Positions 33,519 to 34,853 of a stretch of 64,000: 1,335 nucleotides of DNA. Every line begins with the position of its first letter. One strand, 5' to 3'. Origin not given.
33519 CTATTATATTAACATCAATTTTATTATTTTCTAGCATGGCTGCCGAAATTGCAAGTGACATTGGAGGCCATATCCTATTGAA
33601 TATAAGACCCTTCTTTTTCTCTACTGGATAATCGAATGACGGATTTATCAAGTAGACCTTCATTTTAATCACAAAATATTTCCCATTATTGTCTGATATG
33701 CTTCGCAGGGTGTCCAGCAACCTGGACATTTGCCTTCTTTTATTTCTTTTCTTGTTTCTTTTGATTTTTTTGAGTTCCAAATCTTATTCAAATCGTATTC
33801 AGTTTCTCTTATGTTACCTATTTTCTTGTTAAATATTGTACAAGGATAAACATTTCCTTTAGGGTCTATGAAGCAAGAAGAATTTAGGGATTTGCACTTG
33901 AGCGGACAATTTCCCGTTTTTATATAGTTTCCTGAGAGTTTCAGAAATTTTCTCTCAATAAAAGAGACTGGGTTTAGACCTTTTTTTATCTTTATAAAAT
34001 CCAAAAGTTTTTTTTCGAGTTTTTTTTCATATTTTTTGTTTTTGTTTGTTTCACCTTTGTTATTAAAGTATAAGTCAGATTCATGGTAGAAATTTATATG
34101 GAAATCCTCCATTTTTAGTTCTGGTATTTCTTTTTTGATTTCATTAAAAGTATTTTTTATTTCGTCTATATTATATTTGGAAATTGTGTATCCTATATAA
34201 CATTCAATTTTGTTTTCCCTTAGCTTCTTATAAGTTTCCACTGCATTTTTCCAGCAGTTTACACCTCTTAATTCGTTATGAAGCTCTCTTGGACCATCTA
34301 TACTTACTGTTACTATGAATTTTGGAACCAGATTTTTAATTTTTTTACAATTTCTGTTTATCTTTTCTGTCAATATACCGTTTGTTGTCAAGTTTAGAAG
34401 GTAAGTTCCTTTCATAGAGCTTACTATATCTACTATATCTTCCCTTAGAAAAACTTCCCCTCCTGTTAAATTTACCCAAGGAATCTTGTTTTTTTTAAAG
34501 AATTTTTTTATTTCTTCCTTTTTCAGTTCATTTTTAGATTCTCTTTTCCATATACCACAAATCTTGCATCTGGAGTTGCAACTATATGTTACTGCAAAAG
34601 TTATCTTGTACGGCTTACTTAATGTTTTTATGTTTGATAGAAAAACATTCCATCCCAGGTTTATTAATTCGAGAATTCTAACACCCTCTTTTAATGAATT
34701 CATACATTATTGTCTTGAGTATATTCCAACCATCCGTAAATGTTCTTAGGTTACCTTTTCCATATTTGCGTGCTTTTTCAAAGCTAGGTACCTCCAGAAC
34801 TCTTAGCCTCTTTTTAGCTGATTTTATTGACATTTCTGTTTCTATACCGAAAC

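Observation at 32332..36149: Operon of an anchored surface protein, GT2, radical SAM/SPASM and B12-radical SAM: possible post-translational maturation system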

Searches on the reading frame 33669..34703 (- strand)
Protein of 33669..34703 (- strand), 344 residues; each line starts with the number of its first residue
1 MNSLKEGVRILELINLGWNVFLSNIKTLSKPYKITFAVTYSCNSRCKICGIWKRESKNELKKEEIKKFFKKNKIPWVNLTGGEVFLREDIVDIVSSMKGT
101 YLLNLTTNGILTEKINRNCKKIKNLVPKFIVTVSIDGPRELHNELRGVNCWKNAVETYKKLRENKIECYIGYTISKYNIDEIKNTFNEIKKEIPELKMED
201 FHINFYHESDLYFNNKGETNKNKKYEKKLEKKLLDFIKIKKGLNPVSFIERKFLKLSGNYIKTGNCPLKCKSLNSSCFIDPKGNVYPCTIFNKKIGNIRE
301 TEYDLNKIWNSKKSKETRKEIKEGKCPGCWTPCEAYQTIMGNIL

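Call 3: search_protein_families(library=pfam, proteins=[window:33669-34703:-], max_evalue=0.01)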
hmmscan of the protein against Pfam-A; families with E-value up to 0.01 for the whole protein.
window:33669-34703:- (344 aa): 3 families
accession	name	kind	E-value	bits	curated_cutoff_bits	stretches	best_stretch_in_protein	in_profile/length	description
PF04055.27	Radical_SAM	-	1.1e-16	62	29.5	1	38-188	3-165/166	Radical SAM superfamily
PF13186.11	SPASM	-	2.2e-12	47.5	21.5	1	270-330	1-67/67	Iron-sulfur cluster-binding domain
PF13353.11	Fer4_12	-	7.1e-05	23.6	22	1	41-140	14-118/137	4Fe-4S single cluster domain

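Call 4: search_protein_families(library=ncbifam, proteins=[window:33669-34703:-], max_evalue=0.01)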
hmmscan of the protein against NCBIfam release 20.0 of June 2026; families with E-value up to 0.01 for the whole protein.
window:33669-34703:- (344 aa): 44 families (the best 25 are shown)
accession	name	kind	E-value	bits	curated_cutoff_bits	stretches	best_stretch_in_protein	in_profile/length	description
TIGR03961.1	rSAM_PTO1314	hypoth_equivalog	9.2e-26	90.9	306.05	1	31-316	22-291/332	PTO1314 family radical SAM protein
TIGR04545.1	rSAM_ahbD_hemeb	equivalog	1.9e-22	80.2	500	1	34-329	2-308/339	heme b synthase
TIGR04055.1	rSAM_NirJ2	equivalog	1.7e-21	77.1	500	1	34-329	2-294/326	putative heme d1 biosynthesis radical SAM protein NirJ2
TIGR04053.2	TIGR04053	equivalog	1.1e-20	74.2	395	2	29-191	5-175/366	TIGR04053 family radical SAM/SPASM domain-containing protein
NF050035.1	rSAM_WgK_link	exception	1.3e-18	67.1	650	1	29-186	6-168/367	radical SAM/SPASM peptide maturase WgkB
TIGR04303.1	GeoRSP_rSAM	equivalog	1.6e-18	67.4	400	1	29-330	2-297/325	GeoRSP system radical SAM/SPASM protein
TIGR04250.1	SCM_rSAM_ScmE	equivalog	6.2e-18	64.8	400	1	32-187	3-163/358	SynChlorMet cassette radical SAM/SPASM protein ScmE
TIGR04051.1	rSAM_NirJ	equivalog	1.4e-17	63.7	515.45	1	37-235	7-200/354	heme d1 biosynthesis radical SAM protein NirJ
TIGR03962.1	mycofact_rSAM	equivalog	3.6e-16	59.3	265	1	27-341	7-311/339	mycofactocin radical SAM maturase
TIGR04546.1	rSAM_ahbC_deAc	equivalog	3.7e-15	55.6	650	1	34-196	41-208/390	12,18-didecarboxysiroheme deacetylase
NF045574.1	sacti_mat_StsB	exception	1.2e-14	54.1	625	1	32-318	96-369/466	StsB family radical SAM/SPASM domain sactipeptide maturase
TIGR04340.1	rSAM_ACGX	hypoth_equivalog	3.7e-14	52.7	400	1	35-329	6-310/341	radical SAM/SPASM domain protein, ACGX system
TIGR04403.1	rSAM_skfB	equivalog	9.8e-13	47.6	300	1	31-188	103-263/402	sporulation killing factor system radical SAM maturase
TIGR02668.1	moaA_archaeal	equivalog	2.7e-12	46.3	325.25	1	35-201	13-186/303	GTP 3',8-cyclase MoaA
TIGR03470.1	HpnH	equivalog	3.3e-12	46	225.05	1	31-191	27-189/318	adenosyl-hopene transferase HpnH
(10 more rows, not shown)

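Call 9: find_homologous_proteins(query=window:33669-34703:-)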
Query window:33669-34703:- (344 aa): 847 proteins with E <= 0.001 among 5727 candidates; the best 120 are listed.
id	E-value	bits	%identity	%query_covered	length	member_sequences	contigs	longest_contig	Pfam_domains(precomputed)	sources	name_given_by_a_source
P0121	5.7e-228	774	100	100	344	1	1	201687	PF13186.12,PF04055.28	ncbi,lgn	-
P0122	6.5e-149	514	64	97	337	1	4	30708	PF13186.12,PF04055.28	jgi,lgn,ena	-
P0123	2.3e-145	502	64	97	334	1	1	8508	PF13186.12,PF04055.28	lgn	-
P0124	4.9e-145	501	64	96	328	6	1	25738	PF13186.12,PF04055.28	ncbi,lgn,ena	-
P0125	3.5e-142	492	62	97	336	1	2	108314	PF13186.12,PF04055.28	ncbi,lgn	-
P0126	2.8e-138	479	61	97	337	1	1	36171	PF13186.12,PF04055.28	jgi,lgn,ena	-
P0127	2.7e-133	463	57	97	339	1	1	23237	PF13186.12,PF04055.28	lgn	-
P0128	5.8e-133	461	61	97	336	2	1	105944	PF13186.12,PF04055.28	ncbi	-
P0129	3.1e-132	459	58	97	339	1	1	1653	PF13186.12,PF04055.28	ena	-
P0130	8.0e-132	458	57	97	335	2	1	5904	PF13186.12,PF04055.28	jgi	-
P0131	7.0e-131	455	57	97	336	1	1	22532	PF13186.12,PF04055.28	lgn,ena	-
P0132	1.0e-127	444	58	97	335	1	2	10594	PF13186.12,PF04055.28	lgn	-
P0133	3.8e-127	442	57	97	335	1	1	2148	PF13186.12,PF04055.28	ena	-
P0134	2.4e-126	440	57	98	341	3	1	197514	PF13186.12,PF04055.28,PF13353.12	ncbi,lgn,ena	-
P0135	7.3e-124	431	57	97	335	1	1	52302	PF13186.12,PF04055.28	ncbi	-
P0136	8.1e-122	425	57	97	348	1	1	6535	PF13186.12,PF04055.28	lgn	-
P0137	1.1e-120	421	57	97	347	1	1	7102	PF13186.12,PF04055.28,PF13353.12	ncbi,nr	ncbi:MAG: radical SAM protein [Candidatus Aenigmarchaeota archaeon]|nr:radical SAM protein [Candidat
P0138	7.6e-120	418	55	96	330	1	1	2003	PF13186.12,PF04055.28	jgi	jgi:MoaA/NifB/PqqE/SkfB family radical SAM enzyme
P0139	2.7e-119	416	53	98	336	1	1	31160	PF13186.12,PF04055.28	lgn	-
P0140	3.4e-108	380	52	97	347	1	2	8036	PF13186.12,PF04055.28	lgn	-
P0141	9.1e-107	375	53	97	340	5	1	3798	PF13186.12,PF04055.28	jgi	-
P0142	9.1e-107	375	48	97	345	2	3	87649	PF13186.12,PF04055.28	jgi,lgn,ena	-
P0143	1.0e-106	375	53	97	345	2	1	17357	PF13186.12,PF04055.28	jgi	-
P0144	2.2e-106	374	53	97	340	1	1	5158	PF13186.12,PF04055.28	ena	-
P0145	2.5e-106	374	50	97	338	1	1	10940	PF13186.12,PF04055.28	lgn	-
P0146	3.1e-106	374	52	94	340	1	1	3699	PF13186.12,PF04055.28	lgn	-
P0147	6.0e-106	373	52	97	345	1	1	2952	PF13186.12,PF04055.28,PF13353.12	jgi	-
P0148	3.9e-103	363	49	98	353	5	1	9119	PF13186.12,PF04055.28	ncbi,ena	-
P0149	1.8e-102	361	51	97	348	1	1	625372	PF13186.12,PF04055.28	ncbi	-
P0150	1.9e-102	361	52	97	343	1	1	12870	PF13186.12,PF04055.28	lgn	-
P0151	2.0e-102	361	49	97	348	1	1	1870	PF13186.12,PF04055.28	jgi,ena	-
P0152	2.2e-102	361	45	97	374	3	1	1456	PF13186.12,PF04055.28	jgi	-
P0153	2.9e-102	360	51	97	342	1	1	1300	PF13186.12,PF04055.28,PF13353.12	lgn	-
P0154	5.8e-102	359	48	97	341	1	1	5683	PF13186.12,PF04055.28,PF13353.12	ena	-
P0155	2.2e-101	358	49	96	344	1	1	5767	PF13186.12,PF04055.28,PF13353.12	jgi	-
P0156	4.6e-101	357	48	91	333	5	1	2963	PF04055.28,PF13353.12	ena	-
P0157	8.5e-101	356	50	98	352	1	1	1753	PF13186.12,PF04055.28,PF13353.12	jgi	jgi:radical SAM protein with 4Fe4S-binding SPASM domain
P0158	1.3e-100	355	46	93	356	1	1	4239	PF13186.12,PF04055.28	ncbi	-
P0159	8.8e-100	352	50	97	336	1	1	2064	PF13186.12,PF04055.28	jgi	-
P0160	9.1e-100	352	47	94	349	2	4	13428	PF13186.12,PF04055.28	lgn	-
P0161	1.2e-99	352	49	97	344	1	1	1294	PF13186.12,PF04055.28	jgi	jgi:MoaA/NifB/PqqE/SkfB family radical SAM enzyme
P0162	3.2e-99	350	46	97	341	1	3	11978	PF13186.12,PF04055.28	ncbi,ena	-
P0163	4.3e-99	350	51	96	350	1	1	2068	PF13186.12,PF04055.28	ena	-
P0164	3.9e-98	347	48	92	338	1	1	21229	PF13186.12,PF04055.28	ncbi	ncbi:MAG: radical SAM protein [Candidatus Aenigmatarchaeota archaeon]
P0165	1.2e-97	345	48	97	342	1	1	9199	PF13186.12,PF04055.28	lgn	-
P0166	1.2e-97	345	45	97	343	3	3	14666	PF13186.12,PF04055.28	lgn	-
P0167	1.8e-97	345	47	97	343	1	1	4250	PF13186.12,PF04055.28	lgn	-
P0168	1.9e-97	345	50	97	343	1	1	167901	PF13186.12,PF04055.28,PF13353.12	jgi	jgi:MoaA/NifB/PqqE/SkfB family radical SAM enzyme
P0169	3.4e-97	344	45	96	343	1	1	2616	PF13186.12,PF04055.28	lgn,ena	-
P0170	3.5e-97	344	47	92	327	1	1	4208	PF13186.12,PF04055.28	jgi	jgi:MoaA/NifB/PqqE/SkfB family radical SAM enzyme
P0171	3.8e-97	344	47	97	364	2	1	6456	PF13186.12,PF04055.28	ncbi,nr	ncbi:MAG: radical SAM protein [Candidatus Pacebacteria bacterium]|nr:radical SAM protein [Candidatus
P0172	5.7e-97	343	49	97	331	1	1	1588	PF13186.12,PF04055.28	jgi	-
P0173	1.2e-96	342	48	91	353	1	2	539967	PF04055.28,PF13353.12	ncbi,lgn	-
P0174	1.5e-96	342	48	97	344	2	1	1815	PF13186.12,PF04055.28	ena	-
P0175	1.8e-96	341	45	98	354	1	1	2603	PF13186.12,PF04055.28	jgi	jgi:MoaA/NifB/PqqE/SkfB family radical SAM enzyme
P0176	3.7e-96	340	46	98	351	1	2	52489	PF13186.12,PF04055.28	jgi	-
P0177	8.6e-96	339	49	96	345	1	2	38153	PF13186.12,PF04055.28,PF13353.12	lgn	-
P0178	4.3e-95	337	46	95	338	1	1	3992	PF13186.12,PF04055.28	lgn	-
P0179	4.4e-95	337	50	91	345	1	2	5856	PF13186.12,PF04055.28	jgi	-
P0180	2.1e-94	335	45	97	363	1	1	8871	PF13186.12,PF04055.28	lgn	-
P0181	2.1e-94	335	49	97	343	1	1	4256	PF13186.12,PF04055.28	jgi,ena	-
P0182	2.8e-94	334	45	97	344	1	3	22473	PF13186.12,PF04055.28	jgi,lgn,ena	-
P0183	4.8e-94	333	46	97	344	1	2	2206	PF13186.12,PF04055.28,PF13353.12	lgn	-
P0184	1.7e-93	332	46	100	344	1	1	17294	PF13186.12,PF04055.28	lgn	-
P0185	1.8e-93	332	45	97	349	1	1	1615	PF13186.12,PF04055.28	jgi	jgi:MoaA/NifB/PqqE/SkfB family radical SAM enzyme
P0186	3.0e-93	331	48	97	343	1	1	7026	PF13186.12,PF04055.28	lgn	-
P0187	3.1e-93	331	46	96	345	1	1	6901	PF13186.12,PF04055.28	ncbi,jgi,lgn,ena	-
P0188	3.5e-93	331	48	92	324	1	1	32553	PF13186.12,PF04055.28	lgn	-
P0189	4.7e-93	330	45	100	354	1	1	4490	PF13186.12,PF04055.28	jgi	-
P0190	1.4e-92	329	47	96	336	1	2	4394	PF13186.12,PF04055.28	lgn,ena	-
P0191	1.5e-92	329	45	95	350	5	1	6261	PF13186.12,PF04055.28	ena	-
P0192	1.7e-92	328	44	97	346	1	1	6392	PF13186.12,PF04055.28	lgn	-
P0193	3.1e-92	327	45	97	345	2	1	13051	PF13186.12,PF04055.28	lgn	-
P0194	3.4e-92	327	45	97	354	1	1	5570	PF13186.12,PF04055.28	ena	-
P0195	4.0e-92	327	48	96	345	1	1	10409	PF13186.12,PF04055.28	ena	-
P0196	5.0e-92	327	62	67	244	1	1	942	PF13186.12,PF04055.28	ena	-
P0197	5.9e-92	327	45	96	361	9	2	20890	PF13186.12,PF04055.28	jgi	jgi:MoaA/NifB/PqqE/SkfB family radical SAM enzyme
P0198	7.4e-92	326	47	97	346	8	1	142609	PF13186.12,PF04055.28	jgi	jgi:MoaA/NifB/PqqE/SkfB family radical SAM enzyme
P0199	8.1e-92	326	48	96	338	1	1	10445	PF13186.12,PF04055.28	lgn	-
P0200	1.3e-91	325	45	97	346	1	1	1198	PF13186.12,PF04055.28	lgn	-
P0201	2.0e-91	325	47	94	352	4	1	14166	PF13186.12,PF04055.28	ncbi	-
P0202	2.4e-91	325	48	97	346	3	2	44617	PF13186.12,PF04055.28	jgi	-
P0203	3.0e-91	324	45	97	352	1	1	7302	PF13186.12,PF04055.28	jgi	-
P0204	5.2e-91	323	44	97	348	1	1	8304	PF13186.12,PF04055.28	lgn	-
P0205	8.2e-91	323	46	97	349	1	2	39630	PF13186.12,PF04055.28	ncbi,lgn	-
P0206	1.1e-90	322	42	97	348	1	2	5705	PF13186.12,PF04055.28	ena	-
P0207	1.5e-90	322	47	97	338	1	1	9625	PF13186.12,PF04055.28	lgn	-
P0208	1.6e-90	322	47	95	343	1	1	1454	PF13186.12,PF04055.28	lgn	-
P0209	1.6e-90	322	45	96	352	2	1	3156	PF13186.12,PF04055.28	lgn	-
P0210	1.6e-90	322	45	96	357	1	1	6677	PF13186.12,PF04055.28,PF13353.12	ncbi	-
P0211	2.4e-90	321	48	97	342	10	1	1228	PF13186.12,PF04055.28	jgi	-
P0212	2.7e-90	321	46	95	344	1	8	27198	PF13186.12,PF04055.28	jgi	-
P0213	3.9e-90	321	42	97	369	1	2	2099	PF13186.12,PF04055.28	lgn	-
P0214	4.0e-90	321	47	94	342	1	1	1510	PF13186.12,PF04055.28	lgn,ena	-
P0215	4.5e-90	320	43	96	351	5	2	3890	PF13186.12,PF04055.28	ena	-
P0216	7.1e-90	320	45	97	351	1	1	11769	PF13186.12,PF04055.28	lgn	-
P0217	7.7e-90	320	44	98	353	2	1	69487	PF13186.12,PF04055.28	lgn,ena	-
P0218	2.0e-89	318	44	96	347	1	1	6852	PF13186.12,PF04055.28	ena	-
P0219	3.2e-89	318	46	94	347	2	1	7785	PF13186.12,PF04055.28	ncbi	-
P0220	3.6e-89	317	47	96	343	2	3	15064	PF13186.12,PF04055.28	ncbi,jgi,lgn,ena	-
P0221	3.6e-89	317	44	97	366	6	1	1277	PF13186.12,PF04055.28,PF13353.12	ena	-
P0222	4.6e-89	317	45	96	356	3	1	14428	PF13186.12,PF04055.28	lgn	-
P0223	4.9e-89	317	45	97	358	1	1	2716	PF13186.12,PF04055.28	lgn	-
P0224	5.0e-89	317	47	94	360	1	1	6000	PF13186.12,PF04055.28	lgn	-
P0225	1.0e-88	316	44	97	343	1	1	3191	PF04055.28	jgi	jgi:MoaA/NifB/PqqE/SkfB family radical SAM enzyme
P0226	1.0e-88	316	43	97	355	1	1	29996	PF13186.12,PF04055.28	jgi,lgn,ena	jgi:radical SAM protein with 4Fe4S-binding SPASM domain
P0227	1.0e-88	316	44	97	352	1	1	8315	PF13186.12,PF04055.28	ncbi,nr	ncbi:MAG: radical SAM protein [Nanoarchaeota archaeon]|nr:radical SAM protein [Nanoarchaeota archaeo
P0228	1.5e-88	315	46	97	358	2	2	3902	PF13186.12,PF04055.28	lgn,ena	-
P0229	1.6e-88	315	46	96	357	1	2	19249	PF13186.12,PF04055.28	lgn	-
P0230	1.6e-88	315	45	96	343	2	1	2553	PF13186.12,PF04055.28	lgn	-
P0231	1.8e-88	315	46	94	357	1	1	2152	PF13186.12,PF04055.28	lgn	-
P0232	1.9e-88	315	44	93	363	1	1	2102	PF13186.12,PF04055.28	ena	-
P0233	2.0e-88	315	41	97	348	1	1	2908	PF13186.12,PF04055.28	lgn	-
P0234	2.0e-88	315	44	93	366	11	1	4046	PF13186.12,PF04055.28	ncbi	-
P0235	2.4e-88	315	43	96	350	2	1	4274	PF13186.12,PF04055.28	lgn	-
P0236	2.9e-88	314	44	95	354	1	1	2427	PF13186.12,PF04055.28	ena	-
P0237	3.1e-88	314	43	97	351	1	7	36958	PF13186.12,PF04055.28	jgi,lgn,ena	-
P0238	3.4e-88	314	45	96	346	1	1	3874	PF13186.12,PF04055.28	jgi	-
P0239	3.7e-88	314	45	97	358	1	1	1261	PF13186.12,PF04055.28,PF13353.12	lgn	-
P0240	4.2e-88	314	46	97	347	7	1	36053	PF13186.12,PF04055.28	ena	-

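Call 15: find_encoding_contigs(protein=P0125, flank=8000, max_places=1)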
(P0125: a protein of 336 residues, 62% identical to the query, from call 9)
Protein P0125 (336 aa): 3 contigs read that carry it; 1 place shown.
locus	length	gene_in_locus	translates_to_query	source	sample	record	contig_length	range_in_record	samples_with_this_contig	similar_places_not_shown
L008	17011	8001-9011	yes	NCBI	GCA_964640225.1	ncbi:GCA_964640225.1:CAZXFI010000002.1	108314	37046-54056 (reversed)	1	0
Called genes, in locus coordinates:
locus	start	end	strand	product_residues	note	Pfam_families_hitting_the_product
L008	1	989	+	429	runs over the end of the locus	PF01336:tRNA_anti-codon, PF00152:tRNA-synt_2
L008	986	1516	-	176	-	PF01300:Sua5_yciO_yrdC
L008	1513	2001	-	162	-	PF12682:Flavodoxin_4, PF12724:Flavodoxin_5 (weak)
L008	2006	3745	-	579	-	PF01871:AMMECR1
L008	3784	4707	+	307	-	PF23023:Anti-Pycsar_Apyc1, PF00753:Lactamase_B, PF13691:Lactamase_B_4 (weak), PF12706:Lactamase_B_2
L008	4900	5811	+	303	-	PF04055:Radical_SAM, PF08608:Wyosine_form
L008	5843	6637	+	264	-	-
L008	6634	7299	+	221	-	PF00535:Glycos_transf_2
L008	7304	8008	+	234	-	PF00535:Glycos_transf_2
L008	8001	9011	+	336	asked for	PF04055:Radical_SAM, PF13186:SPASM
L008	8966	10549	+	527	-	PF13231:PMT_2, PF02366:PMT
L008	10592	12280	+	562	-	PF02543:Carbam_trans_N, PF22521:HypF_C_2 (weak), PF16861:Carbam_trans_C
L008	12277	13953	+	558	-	PF13231:PMT_2 (weak)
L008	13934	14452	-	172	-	PF01994:Trm56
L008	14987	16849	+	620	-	PF08915:tRNA-Thr_ED, PF00587:tRNA-synt_2b, PF03129:HGTP_anticodon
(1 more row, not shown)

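Call 23: find_related_loci(query=A2, collection=metagenome_contigs, flank=10000)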
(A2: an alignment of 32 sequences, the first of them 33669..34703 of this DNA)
Query A2 (344 aa) in metagenome_contigs; peptide patterns used: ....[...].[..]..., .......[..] (x = any residue, [..] = any of these).
600 stretches matched a pattern (row limit reached: there are more); 574 encode a relative of the query (tblastn E <= 1e-3); the best 80 are kept; 80 distinct loci.
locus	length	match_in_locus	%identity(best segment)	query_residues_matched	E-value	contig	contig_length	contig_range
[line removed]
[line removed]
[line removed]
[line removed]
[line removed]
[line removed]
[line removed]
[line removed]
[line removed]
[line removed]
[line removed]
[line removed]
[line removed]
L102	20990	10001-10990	42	24-344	2e-86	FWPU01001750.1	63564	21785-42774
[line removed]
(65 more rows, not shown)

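Call 33: search_solved_structures(query=A2, max_evalue=0.001)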
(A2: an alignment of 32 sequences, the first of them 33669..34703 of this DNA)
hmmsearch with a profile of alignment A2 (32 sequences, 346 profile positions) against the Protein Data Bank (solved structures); distinct sequences matched with E-value up to 0.001: 23.
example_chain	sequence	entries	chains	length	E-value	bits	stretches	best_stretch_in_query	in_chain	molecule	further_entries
6efn_A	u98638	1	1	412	1.2e-16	64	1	22-188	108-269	Sporulation killing factor maturation protein SkfB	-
5wgg_A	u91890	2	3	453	7.6e-12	48.2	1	17-331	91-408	Radical SAM domain protein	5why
2fb2_A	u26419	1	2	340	3e-08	36.4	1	25-117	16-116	Molybdenum cofactor biosynthesis protein A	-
1tv7_A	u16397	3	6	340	3.7e-08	36.1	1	25-117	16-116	Molybdenum cofactor biosynthesis protein A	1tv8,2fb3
7tol_A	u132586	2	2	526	1.2e-06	31.1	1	27-117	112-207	glycerol dibiphytanyl glycerol tetraether - macrocyclic archaeol synthase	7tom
8ai3_A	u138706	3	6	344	1.2e-06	31.1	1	29-131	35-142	Putative peptide biosynthesis protein YydG | Radical SAM core domain-containing protein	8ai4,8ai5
7vob_C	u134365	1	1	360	1.7e-06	30.7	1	32-169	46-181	Cytosylglucuronate decarboxylase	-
7voc_C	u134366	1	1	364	1.7e-06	30.6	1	32-169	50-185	Cytosylglucuronate decarboxylase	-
4k37_A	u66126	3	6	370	2.3e-06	30.2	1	48-329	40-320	Anaerobic sulfatase-maturating enzyme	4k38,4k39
5vsl_A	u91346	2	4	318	2.4e-06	30.1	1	17-180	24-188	Radical S-adenosyl methionine domain-containing protein 2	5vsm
6q2p_A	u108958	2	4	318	2.4e-06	30.1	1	17-180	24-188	Radical S-adenosyl methionine domain-containing protein 2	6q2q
4k36_A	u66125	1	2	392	2.7e-06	30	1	48-329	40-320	Anaerobic sulfatase-maturating enzyme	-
8ai1_A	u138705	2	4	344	2.8e-06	30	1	29-131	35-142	Putative peptide biosynthesis protein YydG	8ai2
8ai6_A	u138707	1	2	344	2.9e-06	29.9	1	29-131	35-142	Putative peptide biosynthesis protein YydG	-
9dfu_A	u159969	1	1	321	5.9e-06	28.9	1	20-116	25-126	Radical SAM core domain-containing protein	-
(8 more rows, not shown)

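Call 73: search_protein_families(library=pfam, alignment_id=A2, max_evalue=0.01)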
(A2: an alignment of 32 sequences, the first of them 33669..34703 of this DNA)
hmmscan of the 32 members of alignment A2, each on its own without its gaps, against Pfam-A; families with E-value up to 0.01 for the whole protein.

A. member 1, window:33669-34703:- (344 aa): 3 families
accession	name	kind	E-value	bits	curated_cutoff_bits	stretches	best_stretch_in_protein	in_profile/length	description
PF04055.27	Radical_SAM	-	1.1e-16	62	29.5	1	38-188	3-165/166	Radical SAM superfamily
PF13186.11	SPASM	-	2.2e-12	47.5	21.5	1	270-330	1-67/67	Iron-sulfur cluster-binding domain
PF13353.11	Fer4_12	-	7.1e-05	23.6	22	1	41-140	14-118/137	4Fe-4S single cluster domain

B. families by the number of members that match (of 32 scanned): 6 families
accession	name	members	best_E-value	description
PF04055.27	Radical_SAM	32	3.7e-18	Radical SAM superfamily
PF13186.11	SPASM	32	3.1e-13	Iron-sulfur cluster-binding domain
PF13353.11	Fer4_12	28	5.5e-07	4Fe-4S single cluster domain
PF12345.13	DUF3641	1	0.00044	Protein of unknown function (DUF3641)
PF02811.25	PHP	1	0.0078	PHP domain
PF07555.19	NAGidase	1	0.0085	beta-N-acetylglucosaminidase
